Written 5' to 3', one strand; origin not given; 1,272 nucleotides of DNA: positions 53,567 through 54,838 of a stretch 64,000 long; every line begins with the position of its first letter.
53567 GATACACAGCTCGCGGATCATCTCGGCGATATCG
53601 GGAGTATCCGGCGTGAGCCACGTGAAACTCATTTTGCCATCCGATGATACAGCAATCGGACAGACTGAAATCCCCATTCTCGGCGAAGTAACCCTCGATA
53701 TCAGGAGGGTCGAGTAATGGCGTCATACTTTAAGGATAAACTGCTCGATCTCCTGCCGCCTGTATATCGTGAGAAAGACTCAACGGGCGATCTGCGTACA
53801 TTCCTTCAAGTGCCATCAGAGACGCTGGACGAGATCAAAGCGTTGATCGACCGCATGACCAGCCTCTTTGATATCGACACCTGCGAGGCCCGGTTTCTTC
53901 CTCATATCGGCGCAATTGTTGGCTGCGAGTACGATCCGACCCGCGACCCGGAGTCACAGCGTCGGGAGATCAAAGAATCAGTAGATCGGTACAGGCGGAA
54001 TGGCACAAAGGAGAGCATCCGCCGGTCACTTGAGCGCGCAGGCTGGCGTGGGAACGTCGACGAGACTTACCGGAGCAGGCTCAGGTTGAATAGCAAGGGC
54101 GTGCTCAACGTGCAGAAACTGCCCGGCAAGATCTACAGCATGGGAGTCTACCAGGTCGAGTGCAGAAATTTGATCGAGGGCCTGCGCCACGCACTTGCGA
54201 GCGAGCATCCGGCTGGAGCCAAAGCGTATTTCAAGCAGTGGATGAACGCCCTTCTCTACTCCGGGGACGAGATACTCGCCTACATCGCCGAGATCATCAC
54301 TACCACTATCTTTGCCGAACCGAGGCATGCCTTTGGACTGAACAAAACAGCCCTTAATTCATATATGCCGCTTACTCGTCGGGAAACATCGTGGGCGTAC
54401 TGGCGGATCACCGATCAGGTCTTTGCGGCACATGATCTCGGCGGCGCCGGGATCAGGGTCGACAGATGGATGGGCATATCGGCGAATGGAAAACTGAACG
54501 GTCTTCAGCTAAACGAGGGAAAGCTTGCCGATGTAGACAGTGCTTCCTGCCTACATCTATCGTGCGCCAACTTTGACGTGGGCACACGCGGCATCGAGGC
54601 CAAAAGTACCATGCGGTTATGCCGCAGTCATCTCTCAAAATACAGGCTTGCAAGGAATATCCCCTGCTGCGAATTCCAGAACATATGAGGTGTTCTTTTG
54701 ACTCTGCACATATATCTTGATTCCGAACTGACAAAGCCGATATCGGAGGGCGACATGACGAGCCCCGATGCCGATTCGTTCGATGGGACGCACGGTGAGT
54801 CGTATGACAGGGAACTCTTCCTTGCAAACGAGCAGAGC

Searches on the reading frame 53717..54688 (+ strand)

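Call 70: search_protein_families(library=pfam, proteins=[window:53717-54688:+], max_evalue=0.001)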
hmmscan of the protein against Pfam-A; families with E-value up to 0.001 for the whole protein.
window:53717-54688:+ (323 aa): 1 family
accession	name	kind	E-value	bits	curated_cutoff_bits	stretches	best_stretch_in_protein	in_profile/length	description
PF09684.15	Tail_P2_I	-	3.6e-09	37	20.6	1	34-116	13-96/139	Phage tail protein (Tail_P2_I)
